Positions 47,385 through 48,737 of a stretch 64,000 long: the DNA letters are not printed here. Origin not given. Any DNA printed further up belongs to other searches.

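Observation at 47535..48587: The Mo-hydroxylase FAD subunit carries a Cys loop whose spacing matches the extra [4Fe-4S] site of 4-hydroxybenzoyl-CoA reductase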

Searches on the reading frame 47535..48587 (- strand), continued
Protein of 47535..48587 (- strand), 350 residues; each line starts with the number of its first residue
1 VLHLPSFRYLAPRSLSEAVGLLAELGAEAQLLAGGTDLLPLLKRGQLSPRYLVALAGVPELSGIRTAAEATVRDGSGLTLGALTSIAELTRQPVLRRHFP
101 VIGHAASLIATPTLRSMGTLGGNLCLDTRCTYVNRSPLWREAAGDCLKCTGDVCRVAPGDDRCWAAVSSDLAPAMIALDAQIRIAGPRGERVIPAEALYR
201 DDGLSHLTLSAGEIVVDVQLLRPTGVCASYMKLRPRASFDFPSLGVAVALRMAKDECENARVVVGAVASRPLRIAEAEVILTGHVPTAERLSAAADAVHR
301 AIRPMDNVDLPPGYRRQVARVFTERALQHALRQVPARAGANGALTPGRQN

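Call 60: search_protein_families(library=ncbifam, proteins=[L015:7558-9942:+, L018:5412-7811:+, L019:5432-7933:+, L020:5579-7882:+, L001:7617-9995:+, L020:8001-9005:+, L015:10001-10990:+, L018:8001-8987:+, L020:9321-10886:+, L020:4473-5105:+], max_evalue=1e-60)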
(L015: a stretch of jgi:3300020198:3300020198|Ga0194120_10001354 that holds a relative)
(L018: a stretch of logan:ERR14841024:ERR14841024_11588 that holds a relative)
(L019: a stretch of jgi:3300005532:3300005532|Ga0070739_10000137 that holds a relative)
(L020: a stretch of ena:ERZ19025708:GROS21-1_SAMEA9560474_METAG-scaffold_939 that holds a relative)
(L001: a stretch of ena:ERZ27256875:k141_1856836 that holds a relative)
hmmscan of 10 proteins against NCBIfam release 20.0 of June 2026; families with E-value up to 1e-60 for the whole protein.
L015:7558-9942:+ (794 aa): 12 families
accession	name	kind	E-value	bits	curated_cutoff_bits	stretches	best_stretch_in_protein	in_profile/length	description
TIGR03194.1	4hydrxCoA_A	equivalog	1.8e-261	869.8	994.55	1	12-755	1-746/746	4-hydroxybenzoyl-CoA reductase subunit alpha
NF043082.1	XdhA_XDHase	equivalog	3.6e-165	551.1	780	1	8-755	1-752/758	xanthine dehydrogenase subunit XdhA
NF007426.0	PRK09970.1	equivalog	1.5e-160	535.8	916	1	5-755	3-755/761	xanthine dehydrogenase molybdenum-binding subunit XdhA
TIGR03196.1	pucD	equivalog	7.8e-127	424.7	783.65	1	8-751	3-754/763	xanthine dehydrogenase subunit D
NF041018.1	glyceraldDH_alpha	equivalog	2.1e-113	380.2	790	1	7-751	2-740/741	glyceraldehyde dehydrogenase subunit alpha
TIGR03311.1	Se_dep_XDH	equivalog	4.5e-102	342.6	830.45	1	7-546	161-684/848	selenium-dependent xanthine dehydrogenase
NF040766.1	CODH_aero_grp5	exception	6.3e-98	328.9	950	1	7-581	4-594/785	aerobic carbon-monoxide dehydrogenase large subunit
TIGR03313.1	Se_sel_red_Mo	hypoth_equivalog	2.7e-95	319.9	1101.9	1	151-755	351-949/951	molybdopterin-dependent oxidoreductase Mo/Fe-S-binding subunit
NF045668.1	pterin_aldehy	equivalog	1.7e-94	317.7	1100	1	4-755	171-904/905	molybdopterin-dependent aldehyde oxidoreductase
TIGR02965.1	xanthine_xdhB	equivalog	1.2e-87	294.9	849.5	1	16-742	9-734/758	xanthine dehydrogenase molybdopterin binding subunit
NF041671.1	peri_hyde_PaoC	equivalog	1.1e-85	288.5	1180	1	2-756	12-732/735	aldehyde oxidoreductase molybdenum-binding subunit PaoC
TIGR02416.1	CO_dehy_Mo_lg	equivalog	3.6e-82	276.7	991.15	1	21-753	6-769/770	aerobic carbon-monoxide dehydrogenase large subunit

L018:5412-7811:+ (799 aa): 12 families
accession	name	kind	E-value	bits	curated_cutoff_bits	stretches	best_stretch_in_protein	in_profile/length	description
TIGR03194.1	4hydrxCoA_A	equivalog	2e-270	899.4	994.55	1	17-762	1-746/746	4-hydroxybenzoyl-CoA reductase subunit alpha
NF043082.1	XdhA_XDHase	equivalog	8.6e-170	566.4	780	1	13-764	1-754/758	xanthine dehydrogenase subunit XdhA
NF007426.0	PRK09970.1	equivalog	8.2e-167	556.5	916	1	10-763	3-756/761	xanthine dehydrogenase molybdenum-binding subunit XdhA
TIGR03196.1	pucD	equivalog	5.5e-130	435.1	783.65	1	12-758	2-754/763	xanthine dehydrogenase subunit D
NF041018.1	glyceraldDH_alpha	equivalog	5.4e-122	408.6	790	1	12-758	2-740/741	glyceraldehyde dehydrogenase subunit alpha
NF040766.1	CODH_aero_grp5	exception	7e-113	378.3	950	1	12-758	4-781/785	aerobic carbon-monoxide dehydrogenase large subunit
TIGR03311.1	Se_dep_XDH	equivalog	7.6e-108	361.7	830.45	1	8-552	157-685/848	selenium-dependent xanthine dehydrogenase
TIGR03313.1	Se_sel_red_Mo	hypoth_equivalog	6.7e-102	341.8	1101.9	1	157-763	352-950/951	molybdopterin-dependent oxidoreductase Mo/Fe-S-binding subunit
NF045668.1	pterin_aldehy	equivalog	3.5e-100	336.5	1100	1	5-541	167-714/905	molybdopterin-dependent aldehyde oxidoreductase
TIGR02416.1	CO_dehy_Mo_lg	equivalog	5.2e-93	312.6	991.15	1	28-758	8-767/770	aerobic carbon-monoxide dehydrogenase large subunit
NF041671.1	peri_hyde_PaoC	equivalog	1.8e-86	291.1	1180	1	5-764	10-733/735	aldehyde oxidoreductase molybdenum-binding subunit PaoC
TIGR02965.1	xanthine_xdhB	equivalog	1e-85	288.5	849.5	1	22-763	10-755/758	xanthine dehydrogenase molybdopterin binding subunit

L019:5432-7933:+ (833 aa): 12 families
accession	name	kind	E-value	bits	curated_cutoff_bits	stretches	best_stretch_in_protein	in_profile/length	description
TIGR03194.1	4hydrxCoA_A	equivalog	5.6e-266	884.7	994.55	1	16-759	3-746/746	4-hydroxybenzoyl-CoA reductase subunit alpha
NF043082.1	XdhA_XDHase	equivalog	9.5e-160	533.2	780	1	10-762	1-755/758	xanthine dehydrogenase subunit XdhA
NF007426.0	PRK09970.1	equivalog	7.5e-156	520.3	916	1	9-761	5-757/761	xanthine dehydrogenase molybdenum-binding subunit XdhA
TIGR03196.1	pucD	equivalog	7.5e-130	434.6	783.65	1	10-755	3-754/763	xanthine dehydrogenase subunit D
NF041018.1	glyceraldDH_alpha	equivalog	9.3e-113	378.1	790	1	9-755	2-740/741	glyceraldehyde dehydrogenase subunit alpha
TIGR03311.1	Se_dep_XDH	equivalog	7.7e-107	358.4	830.45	1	10-554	162-688/848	selenium-dependent xanthine dehydrogenase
NF040766.1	CODH_aero_grp5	exception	3.9e-104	349.4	950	1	8-585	3-594/785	aerobic carbon-monoxide dehydrogenase large subunit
TIGR03313.1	Se_sel_red_Mo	hypoth_equivalog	9.4e-100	334.7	1101.9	1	153-760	349-950/951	molybdopterin-dependent oxidoreductase Mo/Fe-S-binding subunit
NF045668.1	pterin_aldehy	equivalog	7.6e-99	332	1100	1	16-759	181-904/905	molybdopterin-dependent aldehyde oxidoreductase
TIGR02416.1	CO_dehy_Mo_lg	equivalog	6.6e-92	308.9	991.15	1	24-754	7-766/770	aerobic carbon-monoxide dehydrogenase large subunit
TIGR02965.1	xanthine_xdhB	equivalog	8.6e-91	305.3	849.5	1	22-760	13-755/758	xanthine dehydrogenase molybdopterin binding subunit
NF041671.1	peri_hyde_PaoC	equivalog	6.8e-90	302.4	1180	1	8-761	16-733/735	aldehyde oxidoreductase molybdenum-binding subunit PaoC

L020:5579-7882:+ (767 aa): 12 families
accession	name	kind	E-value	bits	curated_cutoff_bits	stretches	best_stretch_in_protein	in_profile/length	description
TIGR03194.1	4hydrxCoA_A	equivalog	4.4e-237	789.2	994.55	1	20-746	3-730/746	4-hydroxybenzoyl-CoA reductase subunit alpha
NF043082.1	XdhA_XDHase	equivalog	4.2e-148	494.7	780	1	14-745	1-735/758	xanthine dehydrogenase subunit XdhA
NF007426.0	PRK09970.1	equivalog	3.5e-143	478.4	916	1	11-745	3-738/761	xanthine dehydrogenase molybdenum-binding subunit XdhA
TIGR03196.1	pucD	equivalog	1e-118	397.8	783.65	1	13-750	2-746/763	xanthine dehydrogenase subunit D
NF041018.1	glyceraldDH_alpha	equivalog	8.9e-107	358.3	790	1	13-738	2-720/741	glyceraldehyde dehydrogenase subunit alpha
NF040766.1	CODH_aero_grp5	exception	1.4e-100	337.6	950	1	12-587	3-593/785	aerobic carbon-monoxide dehydrogenase large subunit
TIGR03311.1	Se_dep_XDH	equivalog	9.5e-98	328.3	830.45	1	4-551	152-682/848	selenium-dependent xanthine dehydrogenase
TIGR03313.1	Se_sel_red_Mo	hypoth_equivalog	5.5e-86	289.1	1101.9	0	157-391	350-582/951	molybdopterin-dependent oxidoreductase Mo/Fe-S-binding subunit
NF045668.1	pterin_aldehy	equivalog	1.3e-85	288.2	1100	1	11-543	172-714/905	molybdopterin-dependent aldehyde oxidoreductase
TIGR02965.1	xanthine_xdhB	equivalog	2e-84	284.2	849.5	1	15-750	2-736/758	xanthine dehydrogenase molybdopterin binding subunit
TIGR02416.1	CO_dehy_Mo_lg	equivalog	3.4e-78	263.6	991.15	1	24-742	3-748/770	aerobic carbon-monoxide dehydrogenase large subunit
NF041671.1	peri_hyde_PaoC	equivalog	1.3e-77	261.8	1180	1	11-745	15-714/735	aldehyde oxidoreductase molybdenum-binding subunit PaoC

L001:7617-9995:+ (792 aa): 12 families
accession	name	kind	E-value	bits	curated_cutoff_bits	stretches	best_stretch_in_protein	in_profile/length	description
TIGR03194.1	4hydrxCoA_A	equivalog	1.1e-254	847.4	994.55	1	14-756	2-746/746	4-hydroxybenzoyl-CoA reductase subunit alpha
NF043082.1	XdhA_XDHase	equivalog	1.3e-163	546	780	1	9-759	1-755/758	xanthine dehydrogenase subunit XdhA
NF007426.0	PRK09970.1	equivalog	4.7e-154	514.3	916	1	7-758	4-757/761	xanthine dehydrogenase molybdenum-binding subunit XdhA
TIGR03196.1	pucD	equivalog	1.3e-122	410.7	783.65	1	12-752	8-754/763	xanthine dehydrogenase subunit D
NF041018.1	glyceraldDH_alpha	equivalog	4.3e-111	372.6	790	1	9-752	3-740/741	glyceraldehyde dehydrogenase subunit alpha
NF040766.1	CODH_aero_grp5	exception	9.2e-107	358.1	950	1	11-753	7-782/785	aerobic carbon-monoxide dehydrogenase large subunit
TIGR03311.1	Se_dep_XDH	equivalog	6.9e-103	345.3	830.45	1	8-543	161-680/848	selenium-dependent xanthine dehydrogenase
TIGR03313.1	Se_sel_red_Mo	hypoth_equivalog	7.5e-92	308.5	1101.9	1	153-757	352-950/951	molybdopterin-dependent oxidoreductase Mo/Fe-S-binding subunit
TIGR02965.1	xanthine_xdhB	equivalog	5.3e-91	305.9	849.5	1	16-757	8-755/758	xanthine dehydrogenase molybdopterin binding subunit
NF045668.1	pterin_aldehy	equivalog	1.2e-88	298.3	1100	1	5-539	171-716/905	molybdopterin-dependent aldehyde oxidoreductase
NF041671.1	peri_hyde_PaoC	equivalog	4.9e-80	269.8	1180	1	6-758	15-733/735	aldehyde oxidoreductase molybdenum-binding subunit PaoC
TIGR02416.1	CO_dehy_Mo_lg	equivalog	2e-79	267.7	991.15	1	22-752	6-767/770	aerobic carbon-monoxide dehydrogenase large subunit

L020:8001-9005:+ (334 aa): 1 family
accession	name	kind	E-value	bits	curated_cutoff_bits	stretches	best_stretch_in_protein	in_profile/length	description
TIGR03195.1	4hydrxCoA_B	equivalog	1e-93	314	404.55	1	4-326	2-319/321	4-hydroxybenzoyl-CoA reductase subunit beta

L015:10001-10990:+ (329 aa): 1 family
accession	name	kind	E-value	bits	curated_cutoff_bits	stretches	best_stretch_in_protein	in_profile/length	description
TIGR03195.1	4hydrxCoA_B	equivalog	2.7e-91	306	404.55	1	4-322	2-316/321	4-hydroxybenzoyl-CoA reductase subunit beta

L018:8001-8987:+ (328 aa): 1 family
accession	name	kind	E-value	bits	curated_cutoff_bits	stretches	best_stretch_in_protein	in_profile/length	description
TIGR03195.1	4hydrxCoA_B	equivalog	4.4e-91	305.3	404.55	1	4-325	2-320/321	4-hydroxybenzoyl-CoA reductase subunit beta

L020:9321-10886:+ (521 aa): 24 families
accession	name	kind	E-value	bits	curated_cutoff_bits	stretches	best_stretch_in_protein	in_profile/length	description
TIGR02262.1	benz_CoA_lig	subfamily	8e-160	532.9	375.25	1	10-515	3-507/508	benzoate-CoA ligase family protein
NF004837.0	PRK06187.1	subfamily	8e-118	394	476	1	13-516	11-521/531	long-chain-fatty-acid--CoA ligase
NF053567.1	HBDA_AROS1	equivalog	8.2e-113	377.5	1000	1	24-514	28-516/523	3-hydroxybenzoate--CoA ligase HbdA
NF003313.0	PRK04319.1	equivalog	2.2e-94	316.8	729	1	6-516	43-560/574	acetate--CoA ligase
NF047394.1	AcylCoAsynMbcS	equivalog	1.9e-86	290.8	850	1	7-517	9-520/525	acyl-CoA synthetase MbcS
NF006182.0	PRK08316.1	subfamily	4e-80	269.8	663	1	23-516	24-516/523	fatty acyl-CoA synthetase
NF006181.0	PRK08314.1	subfamily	6.9e-78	262.3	705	1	148-516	186-553/563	long-chain-fatty-acid--CoA ligase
NF004114.0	PRK05605.1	equivalog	1.9e-75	254.3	766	0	161-516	215-568/575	long-chain-fatty-acid--CoA ligase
NF009233.0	PRK12583.1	subfamily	1.5e-73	248.1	832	0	157-515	191-548/558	fatty acid CoA ligase family protein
NF004808.0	PRK06155.1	equivalog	4.9e-72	242.9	722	1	12-516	23-521/542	ATP-dependent acyl-CoA ligase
NF005801.1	PRK07656.1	equivalog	1.1e-71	242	657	1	24-514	15-500/500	FadD3 family acyl-CoA ligase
NF005947.1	PRK08008.1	equivalog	5.4e-69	233.2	651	1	32-513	34-517/518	crotonobetaine/carnitine-CoA ligase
NF005307.0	PRK06839.1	equivalog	6.5e-69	232.9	748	1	17-514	9-490/496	o-succinylbenzoate--CoA ligase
NF004822.0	PRK06178.1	equivalog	8.3e-69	232.7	782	1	15-516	42-566/571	acyl-CoA synthetase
NF005702.0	PRK07514.1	subfamily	4.8e-68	229.7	558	1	14-516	7-499/506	malonyl-CoA synthase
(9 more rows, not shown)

L020:4473-5105:+ (210 aa): 0 families

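Call 70: find_related_loci(query=A2, collection=metagenome_contigs, flank=10000)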
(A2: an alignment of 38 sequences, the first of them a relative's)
Query A2 (350 aa) in metagenome_contigs; peptide patterns used: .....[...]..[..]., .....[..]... (x = any residue, [..] = any of these).
600 stretches matched a pattern (row limit reached: there are more); 594 encode a relative of the query (tblastn E <= 1e-3); the best 80 are kept; 80 distinct loci.
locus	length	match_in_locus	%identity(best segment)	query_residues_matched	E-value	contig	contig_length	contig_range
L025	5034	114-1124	49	1-342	5e-102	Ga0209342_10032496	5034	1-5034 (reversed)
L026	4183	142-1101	50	1-328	1e-99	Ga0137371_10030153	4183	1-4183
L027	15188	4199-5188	48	1-336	3e-98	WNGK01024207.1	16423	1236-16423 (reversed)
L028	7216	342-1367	46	1-348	2e-96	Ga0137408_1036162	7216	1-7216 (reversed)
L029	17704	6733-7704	48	1-329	8e-96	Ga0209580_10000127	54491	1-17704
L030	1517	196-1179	50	1-333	1e-102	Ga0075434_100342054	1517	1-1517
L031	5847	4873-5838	49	1-328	4e-96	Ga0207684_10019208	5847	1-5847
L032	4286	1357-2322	49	1-328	4e-96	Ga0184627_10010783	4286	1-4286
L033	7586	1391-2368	47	1-329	5e-95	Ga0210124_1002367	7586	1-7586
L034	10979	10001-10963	48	1-327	7e-94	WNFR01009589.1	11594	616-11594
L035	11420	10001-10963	48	1-328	6e-94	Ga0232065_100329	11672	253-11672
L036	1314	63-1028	49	1-328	1e-100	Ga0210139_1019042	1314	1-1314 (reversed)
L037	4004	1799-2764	48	1-328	5e-94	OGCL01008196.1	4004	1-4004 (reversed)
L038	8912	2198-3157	48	1-327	1e-92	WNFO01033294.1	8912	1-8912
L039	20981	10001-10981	46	1-332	2e-92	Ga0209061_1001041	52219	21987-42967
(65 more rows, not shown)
